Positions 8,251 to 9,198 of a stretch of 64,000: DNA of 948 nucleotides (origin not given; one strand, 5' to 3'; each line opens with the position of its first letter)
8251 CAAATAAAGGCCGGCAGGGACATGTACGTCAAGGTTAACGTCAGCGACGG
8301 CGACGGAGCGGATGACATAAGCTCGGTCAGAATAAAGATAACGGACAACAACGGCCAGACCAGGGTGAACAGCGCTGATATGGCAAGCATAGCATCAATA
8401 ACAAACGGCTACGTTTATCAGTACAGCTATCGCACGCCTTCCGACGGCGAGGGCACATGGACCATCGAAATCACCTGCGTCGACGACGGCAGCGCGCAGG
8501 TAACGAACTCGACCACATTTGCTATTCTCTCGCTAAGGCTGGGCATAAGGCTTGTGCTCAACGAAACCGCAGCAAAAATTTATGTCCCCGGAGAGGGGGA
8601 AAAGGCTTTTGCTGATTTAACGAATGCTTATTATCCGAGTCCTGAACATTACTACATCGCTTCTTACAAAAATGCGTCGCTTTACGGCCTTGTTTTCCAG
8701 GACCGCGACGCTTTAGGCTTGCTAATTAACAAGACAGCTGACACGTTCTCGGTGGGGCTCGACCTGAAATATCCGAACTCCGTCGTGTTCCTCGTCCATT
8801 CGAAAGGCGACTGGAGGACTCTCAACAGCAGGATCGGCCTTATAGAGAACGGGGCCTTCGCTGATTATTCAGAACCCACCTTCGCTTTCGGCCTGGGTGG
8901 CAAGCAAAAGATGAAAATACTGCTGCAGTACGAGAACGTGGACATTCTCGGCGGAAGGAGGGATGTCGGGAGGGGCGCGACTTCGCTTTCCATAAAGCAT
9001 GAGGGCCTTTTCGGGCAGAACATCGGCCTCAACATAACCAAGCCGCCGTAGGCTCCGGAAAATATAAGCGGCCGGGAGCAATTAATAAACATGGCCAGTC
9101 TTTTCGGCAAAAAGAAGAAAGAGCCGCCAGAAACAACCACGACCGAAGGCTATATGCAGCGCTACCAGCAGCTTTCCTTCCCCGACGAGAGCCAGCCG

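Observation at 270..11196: Type IV-filament ATPase and platform protein bracket a 2,090-aa hyper-cysteine-rich secreted protein instead of pilins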

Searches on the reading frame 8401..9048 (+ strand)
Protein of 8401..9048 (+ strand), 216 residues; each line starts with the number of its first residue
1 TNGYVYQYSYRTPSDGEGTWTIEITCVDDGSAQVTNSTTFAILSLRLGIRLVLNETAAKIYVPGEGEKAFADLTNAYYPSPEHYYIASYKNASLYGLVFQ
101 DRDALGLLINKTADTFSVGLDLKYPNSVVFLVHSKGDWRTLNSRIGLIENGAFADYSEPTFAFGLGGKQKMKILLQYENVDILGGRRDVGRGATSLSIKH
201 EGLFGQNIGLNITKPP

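Call 23: find_homologous_proteins(query=window:8401-9048:+, max_evalue=0.001)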
Query seq(216 aa): 203 candidates shared short words with the query, none scored E <= 0.001.
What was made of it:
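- Tried and rejected: Searching the 5.8-billion-protein set with the giant's last 216 aa gave nothing (call 23).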

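Call 31: search_protein_representatives(protein=window:8401-9048:+)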
Query: 216 residues. Proteins with E-value up to 0.001 (for the whole library): 166; up to 1e-10: 128; up to 1e-30: 23. The best 150 are listed.
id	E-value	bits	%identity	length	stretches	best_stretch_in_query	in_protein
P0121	1.8e-128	442.7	91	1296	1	1-216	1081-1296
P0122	1.3e-78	279.9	58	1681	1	2-214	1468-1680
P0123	2.0e-74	266.2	58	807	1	1-214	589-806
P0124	1.5e-72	260.0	54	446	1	1-214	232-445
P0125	3.9e-52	193.3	42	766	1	1-213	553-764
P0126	7.4e-50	185.9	43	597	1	1-202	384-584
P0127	3.4e-48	180.4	42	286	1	1-213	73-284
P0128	5.7e-46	173.2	44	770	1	2-208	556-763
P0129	1.5e-43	165.3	41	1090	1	1-214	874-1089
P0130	1.0e-42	162.5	39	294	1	2-213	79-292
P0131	1.5e-40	155.5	40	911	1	1-213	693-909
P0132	3.5e-39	151.0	41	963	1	1-213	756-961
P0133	6.8e-39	150.0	36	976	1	2-210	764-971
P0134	7.6e-38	146.6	37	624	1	1-211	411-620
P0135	3.3e-37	144.5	37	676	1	1-207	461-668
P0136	8.4e-36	139.9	39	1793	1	1-213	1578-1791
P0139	2.4e-34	135.1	40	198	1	42-208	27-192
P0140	7.3e-34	133.6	40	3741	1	2-202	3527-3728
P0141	2.3e-32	128.7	31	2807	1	2-214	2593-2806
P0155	1.4e-24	103.2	36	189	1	46-206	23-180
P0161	1.3e-23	100.1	42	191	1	49-205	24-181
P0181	9.0e-21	90.8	34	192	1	45-204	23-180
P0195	7.9e-20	87.7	36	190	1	45-202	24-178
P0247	5.4e-11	58.8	25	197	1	46-214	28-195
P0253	2.0e-09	53.7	27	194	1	42-179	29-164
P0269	4.7e-06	42.7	26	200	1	55-199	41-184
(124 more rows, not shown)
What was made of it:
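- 8491..9048 (+): Conserved C-terminal domain (CTD, residues about 1905-2090). It is the only part shared by all proteins at this operon position and it defines the family. 166 representative clusters, with the match always at the C-terminal end of proteins of 82-3,741 aa (call 31).
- On Aenigmatarchaeota CTD family (defined here): 166 clusters, all with the domain C-terminal (call 31).
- Tried and rejected: The exhaustive representative search (call 31) was what defined the family.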

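Call 39: find_homologous_proteins(query=A2, max_evalue=0.001)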
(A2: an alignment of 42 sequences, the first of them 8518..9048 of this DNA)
Query A2 (42 sequences) (177 aa, profile of the alignment): 8 proteins with E <= 0.001 among 8000 candidates.
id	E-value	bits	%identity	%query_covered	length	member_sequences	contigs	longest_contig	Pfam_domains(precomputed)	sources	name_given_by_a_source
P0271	8.2e-64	233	34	89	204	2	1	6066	-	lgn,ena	-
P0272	1.7e-61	225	34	89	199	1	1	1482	-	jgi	jgi:hypothetical protein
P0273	1.4e-60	222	38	79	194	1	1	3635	-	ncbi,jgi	-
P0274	4.1e-58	214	31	89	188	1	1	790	-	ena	-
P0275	3.9e-57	211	31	88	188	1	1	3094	-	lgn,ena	-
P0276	3.9e-56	208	39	88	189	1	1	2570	-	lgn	-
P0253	5.6e-47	178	30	76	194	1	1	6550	-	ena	-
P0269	7.1e-42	161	26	72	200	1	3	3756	-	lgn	-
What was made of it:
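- Tried and rejected: A 42-sequence profile gave only 8 short-contig hits (call 39).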

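Call 40: find_encoding_contigs(protein=P0271, flank=10000, max_places=3)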
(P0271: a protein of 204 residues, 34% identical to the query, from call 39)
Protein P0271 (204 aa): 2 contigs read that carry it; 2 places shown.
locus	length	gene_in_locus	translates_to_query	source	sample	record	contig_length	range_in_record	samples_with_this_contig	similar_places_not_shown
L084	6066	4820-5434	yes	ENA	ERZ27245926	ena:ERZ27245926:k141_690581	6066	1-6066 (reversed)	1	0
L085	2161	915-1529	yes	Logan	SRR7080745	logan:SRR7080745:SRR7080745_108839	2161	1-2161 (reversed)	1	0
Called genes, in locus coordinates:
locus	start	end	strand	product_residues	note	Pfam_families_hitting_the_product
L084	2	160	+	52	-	?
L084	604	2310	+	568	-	PF03485:Arg_tRNA_synt_N, PF00750:tRNA-synt_1d, PF05746:DALR_1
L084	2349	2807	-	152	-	PF11617:Cu-binding_MopE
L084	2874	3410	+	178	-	PF04312:DUF460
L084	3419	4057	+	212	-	PF09721:Exosortase_EpsH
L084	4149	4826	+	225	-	-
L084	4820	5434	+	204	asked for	-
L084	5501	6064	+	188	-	?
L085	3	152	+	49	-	?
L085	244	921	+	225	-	-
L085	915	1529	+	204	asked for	-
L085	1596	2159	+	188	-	?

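Call 41: find_encoding_contigs(protein=P0253, flank=10000, max_places=3)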
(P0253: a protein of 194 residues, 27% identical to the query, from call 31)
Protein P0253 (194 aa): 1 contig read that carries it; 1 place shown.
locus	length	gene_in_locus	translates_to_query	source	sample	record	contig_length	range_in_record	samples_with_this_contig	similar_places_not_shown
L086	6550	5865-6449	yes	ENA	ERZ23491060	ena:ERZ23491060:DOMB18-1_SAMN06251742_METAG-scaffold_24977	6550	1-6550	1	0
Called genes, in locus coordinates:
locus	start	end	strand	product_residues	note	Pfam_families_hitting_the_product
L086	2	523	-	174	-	?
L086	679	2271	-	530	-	PF23545:Zn_ribbon_HMPTM, PF04055:Radical_SAM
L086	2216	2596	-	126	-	-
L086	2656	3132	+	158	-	-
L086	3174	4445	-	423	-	PF01751:Toprim, PF13662:Toprim_4, PF13155:Toprim_2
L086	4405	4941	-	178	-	PF01751:Toprim (weak)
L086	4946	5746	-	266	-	PF00571:CBS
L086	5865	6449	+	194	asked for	-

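Call 42: find_encoding_contigs(protein=P0273, flank=10000, max_places=3)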
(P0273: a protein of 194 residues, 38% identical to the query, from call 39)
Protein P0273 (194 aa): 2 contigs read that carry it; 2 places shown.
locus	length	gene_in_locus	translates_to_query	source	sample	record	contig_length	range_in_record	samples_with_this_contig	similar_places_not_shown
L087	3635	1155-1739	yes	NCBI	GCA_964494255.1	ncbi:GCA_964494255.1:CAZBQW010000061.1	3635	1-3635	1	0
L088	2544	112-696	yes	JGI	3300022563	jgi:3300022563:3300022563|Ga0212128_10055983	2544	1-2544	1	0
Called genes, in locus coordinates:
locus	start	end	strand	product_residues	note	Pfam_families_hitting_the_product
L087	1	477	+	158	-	?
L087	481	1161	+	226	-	-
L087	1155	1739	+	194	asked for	-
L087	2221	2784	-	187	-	PF01015:Ribosomal_S3Ae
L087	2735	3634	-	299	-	?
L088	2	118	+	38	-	?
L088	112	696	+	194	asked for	-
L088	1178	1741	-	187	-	PF01015:Ribosomal_S3Ae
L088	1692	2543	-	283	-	?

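Call 43: find_encoding_contigs(protein=P0269, flank=10000, max_places=3)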
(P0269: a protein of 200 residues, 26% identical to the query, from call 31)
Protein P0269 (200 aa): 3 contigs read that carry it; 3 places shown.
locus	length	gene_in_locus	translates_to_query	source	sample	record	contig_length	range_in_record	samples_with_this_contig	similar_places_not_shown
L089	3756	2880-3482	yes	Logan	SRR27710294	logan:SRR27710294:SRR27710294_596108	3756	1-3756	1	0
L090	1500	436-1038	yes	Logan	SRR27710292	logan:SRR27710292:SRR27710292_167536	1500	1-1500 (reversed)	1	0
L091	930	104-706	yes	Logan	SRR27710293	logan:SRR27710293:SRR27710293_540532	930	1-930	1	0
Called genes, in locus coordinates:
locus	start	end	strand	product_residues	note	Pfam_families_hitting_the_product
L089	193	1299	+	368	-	PF08271:Zn_Ribbon_TF, PF00382:TFIIB, PF04545:Sigma70_r4 (faint), PF00382:TFIIB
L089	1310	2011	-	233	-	PF01769:MgtE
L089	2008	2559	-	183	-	PF01769:MgtE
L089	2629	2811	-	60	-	-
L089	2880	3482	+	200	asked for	-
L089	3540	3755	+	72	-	?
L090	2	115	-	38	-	?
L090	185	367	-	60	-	-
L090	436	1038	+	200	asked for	-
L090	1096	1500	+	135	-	?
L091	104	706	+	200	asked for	-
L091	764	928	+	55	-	?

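Call 55: predict_structure(alignment_id=A2)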
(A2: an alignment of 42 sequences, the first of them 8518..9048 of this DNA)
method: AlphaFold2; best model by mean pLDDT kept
length: 177 residues; sequences in the alignment: 42
mean_pLDDT: 85.5   pTM: 0.67
mean pLDDT of the five models: 85.5, 83.8, 83.3, 83.1, 82.8
residues with pLDDT >= 90: 106; 70-90: 43; 50-70: 21; < 50: 7
segments of 3 or more residues with pLDDT < 50: 120-125
pLDDT, mean of each block of 10 residues (from residue 1): 79 93 97 97 94 93 91 95 88 92 93 74 50 74 76 76 94 85
secondary structure, 60 per line:
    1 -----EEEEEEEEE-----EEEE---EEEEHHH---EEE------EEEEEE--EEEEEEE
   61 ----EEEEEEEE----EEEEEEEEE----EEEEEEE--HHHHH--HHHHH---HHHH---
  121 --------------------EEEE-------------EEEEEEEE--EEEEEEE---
elements in order: E6-14 E20-23 E27-30 E37-39 E46-51 E54-60 E65-72 E77-85 E90-96 H99-103 H106-110 H114-117 E141-144 E158-165 E168-174
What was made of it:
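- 8491..9048 (+): AF2 pLDDT 85.5, beta-sandwich (call 55).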

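Call 58: fold_search(model_id=the predicted structure, library=pdb)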
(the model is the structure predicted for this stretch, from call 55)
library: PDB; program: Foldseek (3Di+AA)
matches with E <= 10: 498; with E <= 0.001: 0
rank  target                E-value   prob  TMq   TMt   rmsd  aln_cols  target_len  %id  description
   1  3w37_A                1.5e-02  1.00  0.37  0.10   4.9       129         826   12  Sugar beet alpha-glucosidase with acarbose (released 2013-05-29)
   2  5mg3_C                1.9e-02  0.96  0.30  0.13   9.7       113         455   14  EM fitted model of bacterial holo-translocon (released 2016-12-28)
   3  3wel_A                3.1e-02  0.99  0.37  0.10   4.9       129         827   12  Sugar beet alpha-glucosidase with acarviosyl-maltotriose (released 2014-07-16)
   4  3blc_B                4.3e-02  0.89  0.30  0.20  10.1       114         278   13  Crystal structure of the periplasmic domain of the Escherichia Coli YIDC (released 2007-12-25)
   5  3wvf_B                5.3e-02  0.77  0.27  0.13  10.4       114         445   12  Crystal structure of YidC from Escherichia coli (released 2014-12-17)
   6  7xoi_A                7.4e-02  0.95  0.39  0.18   4.5       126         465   14  Aspergillus sojae alpha-glucosidase AsojAgdL in complex with trehalose (released 2022-06-15)
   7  3wvf_A                7.8e-02  0.91  0.32  0.14   9.8       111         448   13  Crystal structure of YidC from Escherichia coli (released 2014-12-17)
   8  7jty_A                8.8e-02  0.95  0.34  0.09   5.9       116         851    9  Co-crystal structure of alpha glucosidase with compound 1 (released 2021-10-13)
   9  3bs6_B                8.8e-02  0.91  0.32  0.23   9.6       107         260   13  1.8 Angstrom crystal structure of the periplasmic domain of the membrane insertase YidC (released 2008-02-12)
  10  3blc_A                9.8e-02  0.82  0.36  0.25  16.3       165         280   11  Crystal structure of the periplasmic domain of the Escherichia Coli YIDC (released 2007-12-25)
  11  8uds                  1.4e-01  0.14  0.16  0.19  16.8       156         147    7  The Crystal Structure of CoxG from M. smegmatis, minus lipid anchoring C-terminus. (released 2024-10-02)
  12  9nk1                  1.8e-01  0.08  0.15  0.16  17.0       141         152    8  Prenylated-FMN maturase PhdC from Mycolicibacterium fortuitum bound to flavin mononucleotide (released 2026-02-18)
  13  7k9n_C                1.9e-01  0.94  0.36  0.09   5.6       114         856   10  Co-crystal structure of alpha glucosidase with compound 2 (released 2021-09-29)
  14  8emr_A                2.2e-01  0.84  0.32  0.08   7.0       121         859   12  Cryo-EM structure of human liver glucosidase II (released 2023-05-10)
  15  5ief_A                2.2e-01  0.82  0.34  0.09   6.1       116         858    9  Murine endoplasmic reticulum alpha-glucosidase II with N-butyl-1-deoxynojirimycin (released 2016-07-27)
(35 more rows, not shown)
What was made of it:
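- The best Foldseek matches are GH31 N-domain and YidC P1 supersandwiches at E about 0.015 (call 58).
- Tried and rejected: Best Foldseek hits are GH31 N-domain and YidC P1 at E about 0.015 (call 58).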

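Call 79: find_encoding_contigs(protein=P0139, flank=10000, max_places=2)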
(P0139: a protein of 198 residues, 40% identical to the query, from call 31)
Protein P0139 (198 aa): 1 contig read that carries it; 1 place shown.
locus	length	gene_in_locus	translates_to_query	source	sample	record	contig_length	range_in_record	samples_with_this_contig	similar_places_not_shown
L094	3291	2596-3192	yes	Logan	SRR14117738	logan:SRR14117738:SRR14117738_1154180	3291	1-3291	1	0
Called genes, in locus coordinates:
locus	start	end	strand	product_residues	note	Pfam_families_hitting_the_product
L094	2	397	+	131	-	?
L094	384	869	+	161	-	-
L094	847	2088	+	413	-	-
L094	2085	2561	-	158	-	-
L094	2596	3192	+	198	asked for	-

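Call 80: find_encoding_contigs(protein=P0161, flank=10000, max_places=2)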
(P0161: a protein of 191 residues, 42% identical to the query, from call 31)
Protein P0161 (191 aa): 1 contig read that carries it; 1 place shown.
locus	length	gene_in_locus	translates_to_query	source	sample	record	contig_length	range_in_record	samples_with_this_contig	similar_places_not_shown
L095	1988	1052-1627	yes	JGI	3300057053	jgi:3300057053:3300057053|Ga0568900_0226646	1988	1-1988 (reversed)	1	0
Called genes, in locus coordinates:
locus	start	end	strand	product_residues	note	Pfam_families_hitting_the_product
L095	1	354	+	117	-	?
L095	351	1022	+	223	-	-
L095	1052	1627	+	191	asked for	-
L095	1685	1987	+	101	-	?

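Call 82: list_cluster_members(proteins=[P0139, P0161, P0140, P0141, P0136, P0155, P0181, P0195, P0247, P0129])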
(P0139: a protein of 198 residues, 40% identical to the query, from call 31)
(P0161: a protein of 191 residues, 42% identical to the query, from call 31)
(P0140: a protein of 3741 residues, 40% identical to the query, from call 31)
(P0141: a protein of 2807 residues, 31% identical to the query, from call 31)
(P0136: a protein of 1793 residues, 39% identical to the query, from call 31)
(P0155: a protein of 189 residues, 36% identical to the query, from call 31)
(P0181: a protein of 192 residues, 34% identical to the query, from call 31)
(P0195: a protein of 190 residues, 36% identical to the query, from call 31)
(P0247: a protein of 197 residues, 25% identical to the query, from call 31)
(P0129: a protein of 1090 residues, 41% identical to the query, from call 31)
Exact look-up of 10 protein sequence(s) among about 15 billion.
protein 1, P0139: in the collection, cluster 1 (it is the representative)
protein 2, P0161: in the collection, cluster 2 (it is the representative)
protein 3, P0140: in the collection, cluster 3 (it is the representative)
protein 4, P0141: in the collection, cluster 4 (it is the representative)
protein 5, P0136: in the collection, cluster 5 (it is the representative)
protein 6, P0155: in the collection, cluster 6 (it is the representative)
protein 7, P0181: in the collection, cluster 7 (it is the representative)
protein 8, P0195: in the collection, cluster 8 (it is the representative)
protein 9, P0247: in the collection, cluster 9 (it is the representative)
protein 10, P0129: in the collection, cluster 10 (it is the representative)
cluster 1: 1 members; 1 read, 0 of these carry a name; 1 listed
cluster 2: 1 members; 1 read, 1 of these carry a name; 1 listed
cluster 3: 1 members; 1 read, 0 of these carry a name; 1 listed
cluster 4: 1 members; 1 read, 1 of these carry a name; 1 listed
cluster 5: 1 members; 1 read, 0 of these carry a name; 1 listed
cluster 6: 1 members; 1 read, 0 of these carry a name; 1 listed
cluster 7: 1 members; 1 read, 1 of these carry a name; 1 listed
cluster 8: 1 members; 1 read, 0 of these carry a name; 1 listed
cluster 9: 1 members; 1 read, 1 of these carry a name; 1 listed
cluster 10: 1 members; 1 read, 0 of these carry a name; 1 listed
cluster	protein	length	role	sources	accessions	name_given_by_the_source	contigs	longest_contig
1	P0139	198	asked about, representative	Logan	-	-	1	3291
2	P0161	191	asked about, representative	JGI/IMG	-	hypothetical protein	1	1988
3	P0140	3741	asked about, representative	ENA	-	-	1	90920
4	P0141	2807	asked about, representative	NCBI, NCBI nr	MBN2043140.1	MAG: LamG domain-containing protein [Candidatus Aenigmarchaeota archaeon] | LamG domain-containing protein [Candidatus Aenigmarchaeota archaeon]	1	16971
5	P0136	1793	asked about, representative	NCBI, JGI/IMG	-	-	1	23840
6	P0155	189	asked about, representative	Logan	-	-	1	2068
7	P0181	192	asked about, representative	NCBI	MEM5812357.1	MAG: hypothetical protein QW286_01435 [Candidatus Aenigmatarchaeota archaeon]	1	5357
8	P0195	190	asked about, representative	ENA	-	-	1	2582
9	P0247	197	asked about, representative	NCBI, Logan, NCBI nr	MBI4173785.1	MAG: hypothetical protein HY519_03645 [Candidatus Aenigmarchaeota archaeon] | hypothetical protein [Candidatus Aenigmarchaeota archaeon]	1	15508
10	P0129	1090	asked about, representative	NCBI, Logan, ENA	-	-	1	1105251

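Call 83: find_encoding_contigs(protein=P0129, flank=10000, max_places=1)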
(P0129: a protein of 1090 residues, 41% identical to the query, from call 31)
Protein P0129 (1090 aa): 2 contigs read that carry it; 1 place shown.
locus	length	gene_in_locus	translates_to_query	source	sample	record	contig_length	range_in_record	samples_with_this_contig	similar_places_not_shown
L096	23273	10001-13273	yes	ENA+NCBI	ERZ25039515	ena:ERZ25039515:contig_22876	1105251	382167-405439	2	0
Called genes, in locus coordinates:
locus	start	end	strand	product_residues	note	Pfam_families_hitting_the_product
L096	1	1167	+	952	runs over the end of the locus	PF07953:Toxin_R_bind_N (faint), PF13385:Laminin_G_3, PF02210:Laminin_G_2 (faint)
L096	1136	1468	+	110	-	PF13385:Laminin_G_3, PF00054:Laminin_G_1 (weak)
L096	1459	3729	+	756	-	PF07953:Toxin_R_bind_N (faint), PF13385:Laminin_G_3, PF02973:Sialidase (faint), PF13385:Laminin_G_3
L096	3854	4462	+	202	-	PF01909:NTP_transf_2 (weak)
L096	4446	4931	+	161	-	PF05168:HEPN (faint)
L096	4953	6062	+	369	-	-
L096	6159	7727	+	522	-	-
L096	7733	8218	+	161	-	-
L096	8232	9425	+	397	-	-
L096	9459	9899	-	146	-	-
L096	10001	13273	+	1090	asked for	PF05048:NosD, PF13229:Beta_helix, PF05048:NosD, PF13229:Beta_helix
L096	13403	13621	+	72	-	-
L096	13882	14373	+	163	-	-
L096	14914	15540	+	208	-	-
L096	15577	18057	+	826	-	PF05345:He_PIG (faint), PF17963:Big_9 (faint)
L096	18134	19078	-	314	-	PF07584:BatA, PF00092:VWA, PF13519:VWA_2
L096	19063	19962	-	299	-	PF01882:DUF58, PF13519:VWA_2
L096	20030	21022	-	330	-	PF20030:bpMoxR, PF07726:AAA_3, PF07728:AAA_5, PF17863:AAA_lid_2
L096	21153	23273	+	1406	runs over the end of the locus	PF00028:Cadherin (faint), PF17963:Big_9 (faint), PF18957:RibLong (faint), PF17892:Cadherin_5 (weak)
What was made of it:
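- A genome with the 'empty' operon has its CTD protein about 570 kb away (call 83).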

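Call 84: find_encoding_contigs(protein=P0247, flank=10000, max_places=1)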
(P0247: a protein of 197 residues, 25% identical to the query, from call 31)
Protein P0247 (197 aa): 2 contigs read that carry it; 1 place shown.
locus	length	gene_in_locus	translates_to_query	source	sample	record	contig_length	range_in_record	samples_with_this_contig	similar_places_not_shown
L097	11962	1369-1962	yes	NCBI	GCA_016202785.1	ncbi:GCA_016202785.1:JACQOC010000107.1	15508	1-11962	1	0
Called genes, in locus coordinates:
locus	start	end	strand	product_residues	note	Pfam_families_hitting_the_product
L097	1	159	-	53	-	?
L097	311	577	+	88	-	-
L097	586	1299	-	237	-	PF00254:FKBP_C, PF22199:FKBP26_IF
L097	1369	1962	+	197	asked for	-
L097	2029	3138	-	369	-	-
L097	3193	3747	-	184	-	-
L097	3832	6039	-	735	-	PF00270:DEAD, PF04851:ResIII, PF00271:Helicase_C, PF19306:WHD_Lhr, PF08494:DEAD_assoc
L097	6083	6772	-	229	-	PF01209:Ubie_methyltran, PF13489:Methyltransf_23, PF02353:CMAS (weak), PF05175:MTS, PF13649:Methyltransf_25, PF13847:Methyltransf_31, PF08241:Methyltransf_11, PF08242:Methyltransf_12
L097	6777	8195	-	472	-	PF01406:tRNA-synt_1e, PF01921:tRNA-synt_1f (faint), PF09334:tRNA-synt_1g (weak), PF09190:DALR_2, PF23493:CysS_C (weak)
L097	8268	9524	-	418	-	PF00162:PGK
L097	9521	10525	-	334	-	PF02800:Gp_dh_C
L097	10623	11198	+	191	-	-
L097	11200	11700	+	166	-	-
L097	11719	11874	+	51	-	-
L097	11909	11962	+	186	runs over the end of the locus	-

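Call 85: find_encoding_contigs(protein=P0140, flank=10000, max_places=1)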
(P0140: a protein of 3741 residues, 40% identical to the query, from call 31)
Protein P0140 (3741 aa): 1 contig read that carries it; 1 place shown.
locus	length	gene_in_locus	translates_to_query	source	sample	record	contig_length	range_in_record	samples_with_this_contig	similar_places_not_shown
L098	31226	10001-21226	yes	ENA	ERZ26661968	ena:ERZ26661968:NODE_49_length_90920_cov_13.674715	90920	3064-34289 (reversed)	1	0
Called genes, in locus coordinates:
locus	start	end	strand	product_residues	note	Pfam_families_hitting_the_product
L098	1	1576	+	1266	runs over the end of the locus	-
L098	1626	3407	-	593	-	-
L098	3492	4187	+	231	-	PF02732:ERCC4, PF12826:HHH_2 (weak), PF14520:HHH_5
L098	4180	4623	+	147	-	PF00293:NUDIX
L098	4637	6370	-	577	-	PF06418:CTP_synth_N, PF00117:GATase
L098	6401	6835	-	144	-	PF05618:RimB-like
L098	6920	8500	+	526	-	PF00270:DEAD, PF04851:ResIII, PF21210:RNA_helicase_helical, PF00271:Helicase_C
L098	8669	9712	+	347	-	PF08271:Zn_Ribbon_TF, PF00382:TFIIB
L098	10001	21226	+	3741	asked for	PF05048:NosD, PF13229:Beta_helix, PF05048:NosD, PF13229:Beta_helix, PF13385:Laminin_G_3, PF05048:NosD, PF13229:Beta_helix, PF13385:Laminin_G_3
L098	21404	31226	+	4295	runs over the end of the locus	?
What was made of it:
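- The passengers are very diverse (calls 82, 83, 85).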

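Call 88: search_solved_structures(query=A2, max_evalue=10)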
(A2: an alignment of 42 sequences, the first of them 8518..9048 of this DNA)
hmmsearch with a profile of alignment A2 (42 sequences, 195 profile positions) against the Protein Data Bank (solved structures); distinct sequences matched with E-value up to 10: 1.
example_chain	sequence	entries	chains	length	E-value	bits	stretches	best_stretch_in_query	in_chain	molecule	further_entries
7sxi_A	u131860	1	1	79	1.1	11.8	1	55-101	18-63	Sin3 histone deacetylase corepressor complex component SDS3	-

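Call 89: search_protein_families(library=pfam, alignment_id=A2, max_evalue=0.1)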
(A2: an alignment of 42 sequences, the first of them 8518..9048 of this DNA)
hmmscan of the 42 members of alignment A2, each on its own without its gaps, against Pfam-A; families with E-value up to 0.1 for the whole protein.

A. member 1, window:8518-9048:+ (177 aa): 0 families

B. families by the number of members that match (of 42 scanned): 7 families
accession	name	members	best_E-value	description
PF22675.2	KH-I_KHDC4-BBP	1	0.0046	KHDC4/BBP-like, KH-domain type I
PF04571.19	Lipin_N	1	0.0075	lipin, N-terminal conserved region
PF17624.7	US30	1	0.053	Family of unknown function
PF12175.13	WSS_VP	1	0.064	White spot syndrome virus structural envelope protein VP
PF00963.24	Cohesin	1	0.067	Cohesin domain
PF21436.2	STT3-PglB_core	1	0.087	STT3/PglB/AglB core domain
PF00801.26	PKD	1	0.097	PKD domain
